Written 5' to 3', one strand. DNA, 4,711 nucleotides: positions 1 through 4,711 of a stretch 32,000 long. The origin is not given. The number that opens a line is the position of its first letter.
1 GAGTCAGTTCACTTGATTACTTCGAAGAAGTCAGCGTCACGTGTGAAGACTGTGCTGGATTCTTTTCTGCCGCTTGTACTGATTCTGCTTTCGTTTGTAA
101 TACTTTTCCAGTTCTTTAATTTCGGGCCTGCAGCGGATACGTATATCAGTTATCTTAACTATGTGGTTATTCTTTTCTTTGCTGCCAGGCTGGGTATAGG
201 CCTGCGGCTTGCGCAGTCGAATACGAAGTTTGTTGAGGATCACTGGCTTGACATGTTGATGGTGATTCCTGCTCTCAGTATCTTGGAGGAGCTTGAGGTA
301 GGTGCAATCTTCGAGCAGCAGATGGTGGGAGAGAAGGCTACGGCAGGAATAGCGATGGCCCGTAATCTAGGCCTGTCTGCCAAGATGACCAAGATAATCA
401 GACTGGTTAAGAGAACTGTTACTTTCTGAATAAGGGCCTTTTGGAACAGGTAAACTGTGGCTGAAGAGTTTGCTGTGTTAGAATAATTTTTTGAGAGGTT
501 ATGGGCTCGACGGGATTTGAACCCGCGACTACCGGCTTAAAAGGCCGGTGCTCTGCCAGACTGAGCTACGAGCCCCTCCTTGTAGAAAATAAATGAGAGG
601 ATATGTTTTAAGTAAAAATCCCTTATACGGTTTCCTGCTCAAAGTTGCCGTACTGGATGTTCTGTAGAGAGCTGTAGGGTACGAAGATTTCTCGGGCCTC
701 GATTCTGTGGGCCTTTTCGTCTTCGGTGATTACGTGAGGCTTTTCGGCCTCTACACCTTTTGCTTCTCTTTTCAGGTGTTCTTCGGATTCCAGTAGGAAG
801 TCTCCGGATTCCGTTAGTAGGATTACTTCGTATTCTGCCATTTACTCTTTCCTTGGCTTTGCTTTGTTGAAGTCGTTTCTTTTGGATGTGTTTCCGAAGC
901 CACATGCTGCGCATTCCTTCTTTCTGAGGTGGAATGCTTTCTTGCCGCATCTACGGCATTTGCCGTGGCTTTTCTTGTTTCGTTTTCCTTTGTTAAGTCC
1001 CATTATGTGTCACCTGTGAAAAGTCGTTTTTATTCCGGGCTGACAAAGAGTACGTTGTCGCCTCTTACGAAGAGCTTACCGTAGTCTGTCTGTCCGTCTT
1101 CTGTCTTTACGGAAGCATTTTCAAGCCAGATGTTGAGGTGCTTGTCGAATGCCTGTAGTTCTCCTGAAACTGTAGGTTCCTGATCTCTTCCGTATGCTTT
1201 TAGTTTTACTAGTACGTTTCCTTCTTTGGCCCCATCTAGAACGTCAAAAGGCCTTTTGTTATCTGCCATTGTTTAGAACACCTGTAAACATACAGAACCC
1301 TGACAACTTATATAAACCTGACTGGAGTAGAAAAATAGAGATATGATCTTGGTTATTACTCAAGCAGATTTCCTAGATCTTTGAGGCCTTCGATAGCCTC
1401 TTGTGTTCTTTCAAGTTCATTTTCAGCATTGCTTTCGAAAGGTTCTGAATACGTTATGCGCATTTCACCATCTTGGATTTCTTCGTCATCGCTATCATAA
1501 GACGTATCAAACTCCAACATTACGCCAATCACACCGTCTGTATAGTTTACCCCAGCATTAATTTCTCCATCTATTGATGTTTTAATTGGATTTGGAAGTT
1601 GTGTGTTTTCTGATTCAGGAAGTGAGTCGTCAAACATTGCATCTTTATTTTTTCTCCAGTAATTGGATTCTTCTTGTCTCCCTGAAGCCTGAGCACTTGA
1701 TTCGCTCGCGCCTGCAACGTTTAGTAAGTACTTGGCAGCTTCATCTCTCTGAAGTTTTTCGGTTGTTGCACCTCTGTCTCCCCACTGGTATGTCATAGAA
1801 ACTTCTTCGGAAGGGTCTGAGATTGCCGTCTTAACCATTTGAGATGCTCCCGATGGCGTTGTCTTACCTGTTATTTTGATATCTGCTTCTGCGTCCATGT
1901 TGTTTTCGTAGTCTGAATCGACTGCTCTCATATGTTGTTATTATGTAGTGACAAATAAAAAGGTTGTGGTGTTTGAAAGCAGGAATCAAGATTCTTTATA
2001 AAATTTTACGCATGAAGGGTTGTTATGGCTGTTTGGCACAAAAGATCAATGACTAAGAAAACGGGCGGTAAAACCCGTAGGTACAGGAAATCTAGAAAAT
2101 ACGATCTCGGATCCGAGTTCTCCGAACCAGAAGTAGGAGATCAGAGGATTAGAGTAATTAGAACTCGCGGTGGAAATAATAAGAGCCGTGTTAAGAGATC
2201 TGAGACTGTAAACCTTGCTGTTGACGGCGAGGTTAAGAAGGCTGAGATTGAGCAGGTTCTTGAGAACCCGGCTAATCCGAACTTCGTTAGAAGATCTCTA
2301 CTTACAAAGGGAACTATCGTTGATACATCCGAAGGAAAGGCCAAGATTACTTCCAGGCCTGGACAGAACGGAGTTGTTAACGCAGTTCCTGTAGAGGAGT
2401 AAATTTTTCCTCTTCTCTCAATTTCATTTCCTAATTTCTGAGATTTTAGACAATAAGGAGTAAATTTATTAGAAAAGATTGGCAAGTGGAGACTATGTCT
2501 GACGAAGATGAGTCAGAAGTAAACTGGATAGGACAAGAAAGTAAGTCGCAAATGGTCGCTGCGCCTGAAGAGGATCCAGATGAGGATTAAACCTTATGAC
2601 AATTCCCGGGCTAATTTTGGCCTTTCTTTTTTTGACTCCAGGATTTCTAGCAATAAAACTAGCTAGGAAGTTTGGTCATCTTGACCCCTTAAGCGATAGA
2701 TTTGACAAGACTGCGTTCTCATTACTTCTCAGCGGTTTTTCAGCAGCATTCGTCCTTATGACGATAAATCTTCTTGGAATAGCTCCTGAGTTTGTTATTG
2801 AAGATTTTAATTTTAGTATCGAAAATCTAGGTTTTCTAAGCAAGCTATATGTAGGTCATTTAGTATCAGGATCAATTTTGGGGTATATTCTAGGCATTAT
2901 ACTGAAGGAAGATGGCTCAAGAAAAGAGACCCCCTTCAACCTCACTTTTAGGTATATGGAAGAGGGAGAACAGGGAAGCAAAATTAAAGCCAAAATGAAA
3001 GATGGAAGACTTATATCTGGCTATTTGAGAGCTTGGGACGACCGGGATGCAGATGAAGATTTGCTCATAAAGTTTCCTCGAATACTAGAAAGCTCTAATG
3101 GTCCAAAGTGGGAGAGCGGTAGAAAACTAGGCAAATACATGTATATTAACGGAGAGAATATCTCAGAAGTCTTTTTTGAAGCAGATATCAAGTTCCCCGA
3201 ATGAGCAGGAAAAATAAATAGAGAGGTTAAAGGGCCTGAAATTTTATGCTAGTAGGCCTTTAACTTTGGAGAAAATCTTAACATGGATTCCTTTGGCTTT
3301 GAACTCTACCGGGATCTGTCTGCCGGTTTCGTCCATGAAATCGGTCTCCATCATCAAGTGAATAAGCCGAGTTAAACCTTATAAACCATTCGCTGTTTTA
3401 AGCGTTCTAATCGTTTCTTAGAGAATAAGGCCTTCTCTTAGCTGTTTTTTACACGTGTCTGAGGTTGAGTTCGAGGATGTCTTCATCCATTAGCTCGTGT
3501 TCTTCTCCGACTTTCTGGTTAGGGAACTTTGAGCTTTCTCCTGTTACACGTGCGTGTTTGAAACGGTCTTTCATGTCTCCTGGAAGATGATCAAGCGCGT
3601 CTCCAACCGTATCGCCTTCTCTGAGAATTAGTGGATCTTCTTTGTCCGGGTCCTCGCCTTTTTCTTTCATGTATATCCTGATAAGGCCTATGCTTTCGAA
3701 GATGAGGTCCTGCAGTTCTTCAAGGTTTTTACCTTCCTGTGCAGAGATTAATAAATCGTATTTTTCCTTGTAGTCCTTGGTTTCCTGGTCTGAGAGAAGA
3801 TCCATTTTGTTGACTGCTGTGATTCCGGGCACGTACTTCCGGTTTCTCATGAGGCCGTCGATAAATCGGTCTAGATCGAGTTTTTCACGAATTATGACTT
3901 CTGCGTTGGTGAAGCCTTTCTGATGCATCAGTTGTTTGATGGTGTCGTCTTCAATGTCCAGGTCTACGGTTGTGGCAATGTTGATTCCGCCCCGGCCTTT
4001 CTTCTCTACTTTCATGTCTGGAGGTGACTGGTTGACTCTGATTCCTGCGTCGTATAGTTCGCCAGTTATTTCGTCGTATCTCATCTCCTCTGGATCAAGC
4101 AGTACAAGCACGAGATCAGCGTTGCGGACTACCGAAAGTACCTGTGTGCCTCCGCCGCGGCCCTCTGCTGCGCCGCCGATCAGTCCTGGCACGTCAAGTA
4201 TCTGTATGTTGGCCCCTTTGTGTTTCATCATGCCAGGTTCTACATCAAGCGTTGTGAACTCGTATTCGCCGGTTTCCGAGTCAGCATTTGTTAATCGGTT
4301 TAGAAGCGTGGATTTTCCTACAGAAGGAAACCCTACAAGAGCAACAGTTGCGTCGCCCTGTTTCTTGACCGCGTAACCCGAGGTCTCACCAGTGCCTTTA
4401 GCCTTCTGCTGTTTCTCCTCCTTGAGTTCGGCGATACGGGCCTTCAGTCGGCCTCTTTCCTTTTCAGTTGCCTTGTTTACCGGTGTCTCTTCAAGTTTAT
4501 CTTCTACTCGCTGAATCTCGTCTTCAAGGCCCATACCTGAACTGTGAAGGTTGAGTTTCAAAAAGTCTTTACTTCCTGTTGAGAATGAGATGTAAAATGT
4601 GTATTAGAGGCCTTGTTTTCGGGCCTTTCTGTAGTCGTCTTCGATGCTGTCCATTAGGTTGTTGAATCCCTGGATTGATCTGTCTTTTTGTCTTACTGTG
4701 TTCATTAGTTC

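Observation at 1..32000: Palindromic hexamer AGGCCT is about 10-fold over-represented, in every codon phase and in spacers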

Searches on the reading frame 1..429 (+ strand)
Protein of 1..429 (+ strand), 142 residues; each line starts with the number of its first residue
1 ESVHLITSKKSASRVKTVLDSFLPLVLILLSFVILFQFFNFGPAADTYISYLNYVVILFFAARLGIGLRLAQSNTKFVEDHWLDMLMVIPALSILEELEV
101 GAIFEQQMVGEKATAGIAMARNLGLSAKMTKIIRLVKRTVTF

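Call 14: search_protein_families(library=pfam, max_evalue=0.01, proteins=[window:13-429:+])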
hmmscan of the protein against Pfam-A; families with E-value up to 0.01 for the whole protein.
window:13-429:+ (138 aa): 1 family
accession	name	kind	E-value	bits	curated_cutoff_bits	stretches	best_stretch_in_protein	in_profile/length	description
PF00520.37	Ion_trans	-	0.00015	21.5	25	1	17-134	6-111/241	Ion transport protein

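Call 16: search_protein_families(library=pfam, max_evalue=0.01, proteins=[window:1-429:+])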
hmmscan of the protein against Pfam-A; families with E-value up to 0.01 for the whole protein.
window:1-429:+ (142 aa): 1 family
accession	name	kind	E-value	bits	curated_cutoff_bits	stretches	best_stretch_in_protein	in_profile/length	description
PF00520.37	Ion_trans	-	0.00016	21.4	25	1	21-138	6-111/241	Ion transport protein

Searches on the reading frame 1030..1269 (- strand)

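Call 14: search_protein_families(library=pfam, max_evalue=0.01, proteins=[window:1030-1269:-])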
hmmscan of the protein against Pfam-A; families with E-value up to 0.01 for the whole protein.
window:1030-1269:- (79 aa): 1 family
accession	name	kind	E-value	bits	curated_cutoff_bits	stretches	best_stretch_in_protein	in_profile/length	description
PF01423.28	LSM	-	8.7e-13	48.2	23.4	1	14-78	6-66/66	LSM domain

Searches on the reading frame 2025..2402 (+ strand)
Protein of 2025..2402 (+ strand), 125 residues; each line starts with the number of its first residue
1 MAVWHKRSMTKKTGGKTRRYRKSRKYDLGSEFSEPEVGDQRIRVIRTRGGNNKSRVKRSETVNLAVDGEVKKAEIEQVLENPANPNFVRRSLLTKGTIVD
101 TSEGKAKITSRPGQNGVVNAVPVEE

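Call 14: search_protein_families(library=pfam, max_evalue=0.01, proteins=[window:2025-2402:+])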
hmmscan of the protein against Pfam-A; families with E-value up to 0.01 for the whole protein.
window:2025-2402:+ (125 aa): 1 family
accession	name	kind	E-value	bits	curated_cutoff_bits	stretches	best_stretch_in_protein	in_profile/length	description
PF01201.27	Ribosomal_S8e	-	5.4e-35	121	30.2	1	4-121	1-131/133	Ribosomal protein S8e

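Call 44: find_encoding_contigs(protein=window:2025-2402:+, flank=10000, max_places=6)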
Protein window:2025-2402:+ (125 aa): no gene with exactly this product is on record in the collection.

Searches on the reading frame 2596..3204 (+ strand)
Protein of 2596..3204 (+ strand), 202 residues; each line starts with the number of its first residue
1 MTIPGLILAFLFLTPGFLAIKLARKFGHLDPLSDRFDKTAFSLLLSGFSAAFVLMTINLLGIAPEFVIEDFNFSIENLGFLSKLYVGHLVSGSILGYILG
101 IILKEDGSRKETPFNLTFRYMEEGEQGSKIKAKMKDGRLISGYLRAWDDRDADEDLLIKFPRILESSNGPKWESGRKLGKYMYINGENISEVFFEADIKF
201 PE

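Call 14: search_protein_families(library=pfam, max_evalue=0.01, proteins=[window:2596-3204:+])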
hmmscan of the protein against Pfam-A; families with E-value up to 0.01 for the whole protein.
window:2596-3204:+ (202 aa): 2 families
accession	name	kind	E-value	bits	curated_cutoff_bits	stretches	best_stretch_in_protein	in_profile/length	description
PF19865.4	DUF6338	-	5.8e-06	26.5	26.5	1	2-194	4-199/205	Family of unknown function (DUF6338)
PF01423.28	LSM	-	0.0088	16.2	23.4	0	126-149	7-30/66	LSM domain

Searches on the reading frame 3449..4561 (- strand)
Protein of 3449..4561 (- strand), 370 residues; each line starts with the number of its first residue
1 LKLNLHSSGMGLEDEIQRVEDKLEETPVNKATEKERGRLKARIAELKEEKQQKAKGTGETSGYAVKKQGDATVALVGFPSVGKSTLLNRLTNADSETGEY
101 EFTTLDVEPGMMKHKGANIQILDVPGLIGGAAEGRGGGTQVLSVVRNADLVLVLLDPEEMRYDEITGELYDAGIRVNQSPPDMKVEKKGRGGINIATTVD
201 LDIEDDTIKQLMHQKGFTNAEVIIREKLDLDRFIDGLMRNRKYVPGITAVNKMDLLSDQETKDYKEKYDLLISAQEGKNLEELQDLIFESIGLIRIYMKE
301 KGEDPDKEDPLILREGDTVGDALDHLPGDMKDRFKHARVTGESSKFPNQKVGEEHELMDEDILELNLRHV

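Call 6: search_protein_families(library=pfam, proteins=[window:3449-4561:-])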
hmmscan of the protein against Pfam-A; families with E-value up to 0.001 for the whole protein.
window:3449-4561:- (370 aa): 7 families
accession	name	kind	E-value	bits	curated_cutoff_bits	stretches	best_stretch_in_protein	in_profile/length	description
PF16897.10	MMR_HSR1_Xtn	-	3.4e-27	94.9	35.2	1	190-293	1-106/106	C-terminal region of MMR_HSR1 domain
PF01926.29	MMR_HSR1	-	8.2e-24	84.3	21.9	1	72-178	1-104/113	50S ribosome-binding GTPase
PF02421.24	FeoB_N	-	2.9e-12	46.8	27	1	72-127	2-57/156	Ferrous iron transport protein B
PF02824.27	TGS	-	7.9e-10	39.1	22.2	1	294-365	1-58/60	TGS domain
PF03193.22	RsgA_GTPase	-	4.1e-06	27.2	30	0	67-99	103-136/174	RsgA GTPase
PF00350.29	Dynamin_N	-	0.00033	21.1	27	0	73-94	1-22/168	Dynamin family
PF00009.33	GTP_EFTU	-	0.00075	19.6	26.5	0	242-273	120-152/188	Elongation factor Tu GTP binding domain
